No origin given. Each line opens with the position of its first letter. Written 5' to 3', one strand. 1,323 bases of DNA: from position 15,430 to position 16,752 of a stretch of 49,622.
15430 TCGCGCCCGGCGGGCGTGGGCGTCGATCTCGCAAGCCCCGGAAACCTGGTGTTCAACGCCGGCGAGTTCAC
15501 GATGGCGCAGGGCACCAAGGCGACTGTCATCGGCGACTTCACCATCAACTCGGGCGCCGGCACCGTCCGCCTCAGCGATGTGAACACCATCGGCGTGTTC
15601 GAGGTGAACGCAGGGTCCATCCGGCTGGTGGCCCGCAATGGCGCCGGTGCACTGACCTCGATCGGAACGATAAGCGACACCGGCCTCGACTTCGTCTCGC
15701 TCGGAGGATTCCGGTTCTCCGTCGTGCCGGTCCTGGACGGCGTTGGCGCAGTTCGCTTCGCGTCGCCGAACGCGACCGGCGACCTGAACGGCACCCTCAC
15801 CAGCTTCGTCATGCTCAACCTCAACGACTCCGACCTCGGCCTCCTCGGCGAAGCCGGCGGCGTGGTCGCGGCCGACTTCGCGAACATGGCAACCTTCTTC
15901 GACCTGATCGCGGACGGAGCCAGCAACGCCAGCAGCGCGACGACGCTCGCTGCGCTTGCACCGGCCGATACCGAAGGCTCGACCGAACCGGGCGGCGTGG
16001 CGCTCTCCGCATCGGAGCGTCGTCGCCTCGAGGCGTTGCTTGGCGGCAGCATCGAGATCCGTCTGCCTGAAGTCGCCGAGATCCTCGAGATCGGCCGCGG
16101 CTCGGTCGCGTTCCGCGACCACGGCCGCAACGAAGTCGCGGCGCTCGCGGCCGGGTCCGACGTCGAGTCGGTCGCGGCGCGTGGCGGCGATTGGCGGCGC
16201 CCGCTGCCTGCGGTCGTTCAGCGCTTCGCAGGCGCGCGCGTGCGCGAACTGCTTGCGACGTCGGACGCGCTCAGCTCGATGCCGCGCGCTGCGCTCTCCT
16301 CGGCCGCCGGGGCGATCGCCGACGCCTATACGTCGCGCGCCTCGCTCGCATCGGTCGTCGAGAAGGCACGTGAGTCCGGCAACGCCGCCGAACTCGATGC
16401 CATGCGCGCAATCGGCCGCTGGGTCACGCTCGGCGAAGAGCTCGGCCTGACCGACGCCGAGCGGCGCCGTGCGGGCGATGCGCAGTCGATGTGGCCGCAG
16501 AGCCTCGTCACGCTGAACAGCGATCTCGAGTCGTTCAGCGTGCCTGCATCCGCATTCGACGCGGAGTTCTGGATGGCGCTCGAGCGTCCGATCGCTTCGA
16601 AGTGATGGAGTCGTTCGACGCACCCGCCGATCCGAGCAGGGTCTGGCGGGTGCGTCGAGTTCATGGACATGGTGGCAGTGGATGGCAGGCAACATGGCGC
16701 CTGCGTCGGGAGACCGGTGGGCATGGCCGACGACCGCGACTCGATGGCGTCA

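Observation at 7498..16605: Two-partner secretion (TpsB/TpsA) operon inserted in the middle of a T6SS core cluster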

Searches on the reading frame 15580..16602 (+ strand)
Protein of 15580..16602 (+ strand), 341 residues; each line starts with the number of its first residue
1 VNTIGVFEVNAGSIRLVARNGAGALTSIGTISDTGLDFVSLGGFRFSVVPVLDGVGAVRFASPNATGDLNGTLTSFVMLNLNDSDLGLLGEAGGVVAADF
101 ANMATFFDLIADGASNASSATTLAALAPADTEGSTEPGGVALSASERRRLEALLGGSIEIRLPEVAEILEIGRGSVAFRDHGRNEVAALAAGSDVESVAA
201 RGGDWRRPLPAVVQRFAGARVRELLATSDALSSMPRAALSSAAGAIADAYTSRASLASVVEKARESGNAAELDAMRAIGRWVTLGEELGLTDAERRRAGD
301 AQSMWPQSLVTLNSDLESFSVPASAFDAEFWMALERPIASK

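Call 60: find_homologous_proteins(query=window:15580-16602:+)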
Query window:15580-16602:+ (341 aa): 4 proteins with E <= 0.001 among 8000 candidates.
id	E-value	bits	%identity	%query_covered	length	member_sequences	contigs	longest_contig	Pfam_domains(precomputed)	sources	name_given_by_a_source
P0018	3.0e-108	380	98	57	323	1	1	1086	PF00885.25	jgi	jgi:6,7-dimethyl-8-ribityllumazine synthase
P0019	2.5e-99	350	54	100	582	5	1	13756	-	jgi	jgi:hypothetical protein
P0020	3.3e-97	343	54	100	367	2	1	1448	-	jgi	jgi:hypothetical protein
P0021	2.0e-31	127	60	37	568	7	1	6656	-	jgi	jgi:filamentous hemagglutinin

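Call 61: find_encoding_contigs(protein=P0019, flank=10000, max_places=3)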
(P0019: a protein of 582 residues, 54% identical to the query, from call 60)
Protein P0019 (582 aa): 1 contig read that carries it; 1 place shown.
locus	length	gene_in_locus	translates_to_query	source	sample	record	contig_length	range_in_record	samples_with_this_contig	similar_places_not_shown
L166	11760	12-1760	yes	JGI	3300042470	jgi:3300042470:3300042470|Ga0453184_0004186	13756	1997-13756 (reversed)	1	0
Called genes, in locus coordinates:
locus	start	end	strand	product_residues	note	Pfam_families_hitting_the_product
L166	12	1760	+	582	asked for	-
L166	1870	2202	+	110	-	-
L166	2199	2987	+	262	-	PF04542:Sigma70_r2, PF04545:Sigma70_r4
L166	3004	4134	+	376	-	-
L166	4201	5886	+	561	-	PF05591:T6SS_VipA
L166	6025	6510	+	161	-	PF05591:T6SS_VipA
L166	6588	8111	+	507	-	PF05943:VipB, PF18945:VipB_2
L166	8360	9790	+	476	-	PF05943:VipB, PF18945:VipB_2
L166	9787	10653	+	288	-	PF13428:TPR_14 (faint), PF13432:TPR_16 (weak), PF14559:TPR_19, PF07024:ImpE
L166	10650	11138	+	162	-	PF04965:GPW_gp25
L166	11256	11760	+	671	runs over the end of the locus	PF05947:T6SS_TssF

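Call 75: search_protein_representatives(protein=window:15610-16602:+)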
Query: 331 residues. Proteins with E-value up to 0.001 (for the whole library): 21; up to 1e-10: 10; up to 1e-30: 4. The best 21 are listed.
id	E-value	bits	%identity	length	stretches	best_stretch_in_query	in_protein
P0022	2.5e-124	430.7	69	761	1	1-331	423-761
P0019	1.6e-93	329.6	57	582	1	1-331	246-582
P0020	9.5e-92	323.8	55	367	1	1-330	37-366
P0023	1.8e-70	253.9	51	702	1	1-324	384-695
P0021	8.1e-28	113.9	58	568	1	1-125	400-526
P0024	5.0e-26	108.0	39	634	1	1-326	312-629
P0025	2.8e-24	102.2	37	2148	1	11-329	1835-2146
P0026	3.5e-17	78.9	38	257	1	68-323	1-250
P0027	6.6e-17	78.0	35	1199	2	1-322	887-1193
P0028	7.8e-11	58.1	36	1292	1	3-237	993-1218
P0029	5.1e-09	52.2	35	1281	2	1-289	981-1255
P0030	2.7e-08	49.8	35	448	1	6-176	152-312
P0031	2.7e-08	49.8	37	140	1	202-329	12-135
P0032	5.6e-07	45.5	36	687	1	21-173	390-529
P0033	1.5e-06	44.1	32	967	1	1-179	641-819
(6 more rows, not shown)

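Call 88: predict_structure(alignment_id=A4)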
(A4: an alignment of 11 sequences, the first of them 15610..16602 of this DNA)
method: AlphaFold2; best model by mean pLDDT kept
length: 331 residues; sequences in the alignment: 11
mean_pLDDT: 61.1   pTM: 0.55
mean pLDDT of the five models: 61.1, 58.9, 57.6, 56.8, 50.6
residues with pLDDT >= 90: 88; 70-90: 60; 50-70: 22; < 50: 161
segments of 3 or more residues with pLDDT < 50: 1-130, 162-167, 171-193
pLDDT, mean of each block of 10 residues (from residue 1): 34 37 38 32 32 30 30 34 38 30 32 35 35 82 86 65 48 42 42 58 75 91 94 97 95 91 96 88 81 87 90 93 80 45
secondary structure, 60 per line:
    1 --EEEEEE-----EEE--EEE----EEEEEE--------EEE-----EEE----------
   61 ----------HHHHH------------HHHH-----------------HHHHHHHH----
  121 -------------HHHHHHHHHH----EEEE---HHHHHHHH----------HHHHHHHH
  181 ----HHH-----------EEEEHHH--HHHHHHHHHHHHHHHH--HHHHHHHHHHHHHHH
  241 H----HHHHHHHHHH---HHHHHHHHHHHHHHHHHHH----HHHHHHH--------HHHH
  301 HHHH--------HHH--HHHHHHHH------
elements in order: E3-8 E14-16 E19-21 E26-31 E40-42 E48-50 H71-75 H88-91 H109-116 H134-143 E148-151 H155-162 H173-180 E199-202 H208-223 H226-241 H246-255 H259-277 H282-288 H297-304 H318-325

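Call 90: fold_search(model_id=the predicted structure, library=pdb)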
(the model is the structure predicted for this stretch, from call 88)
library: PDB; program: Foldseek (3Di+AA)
matches with E <= 10: 10; with E <= 0.001: 0
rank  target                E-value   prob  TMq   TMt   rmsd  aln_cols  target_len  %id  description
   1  5cw8_A                4.5e+00  0.01  0.08  0.12  15.3       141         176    9  Crystal structure of Mycobacterium tuberculosis KstR in complex with 3-oxo-4-cholesten-26-oyl-CoA (released 2016-02-17)
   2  5nmo_A                5.0e+00  0.01  0.10  0.16  20.0       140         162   19  Structure of the Bacillus subtilis Smc Joint domain (released 2017-06-21)
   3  9c39_E                5.9e+00  0.05  0.07  0.14  11.9        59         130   10  Bacteriophage Sf14 neck C6 reconstruction (released 2025-02-05)
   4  6hxm_B                6.2e+00  0.02  0.11  0.13  16.9       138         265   12  Structure of the citryl-CoA lyase core module of human ATP citrate lyase in complex with citrate and CoASH in space gr (released 2019-04-10)
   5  7rkz_D                6.2e+00  0.02  0.11  0.04  17.0       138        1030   12  Structure of ACLY D1026A-substrates-asym-int (released 2023-05-10)
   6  5it7_RR               7.3e+00  0.01  0.06  0.09  22.0       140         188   16  Structure of the Kluyveromyces lactis 80S ribosome in complex with the cricket paralysis virus IRES and eEF2 (released 2016-05-18)
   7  6hxk_B                7.7e+00  0.02  0.10  0.13  16.3       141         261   12  Structure of the citryl-CoA lyase core module of human ATP citrate lyase in complex with citrate (released 2019-04-10)
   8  6hxk_C                8.6e+00  0.02  0.11  0.13  17.0       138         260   12  Structure of the citryl-CoA lyase core module of human ATP citrate lyase in complex with citrate (released 2019-04-10)
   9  1gxm_A                9.1e+00  0.03  0.11  0.11   9.4        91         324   15  Family 10 polysaccharide lyase from Cellvibrio cellulosa (released 2002-10-04)
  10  8fl2_NU               9.6e+00  0.01  0.12  0.05  19.2       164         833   14  Human nuclear pre-60S ribosomal subunit (State I1) (released 2023-07-12)
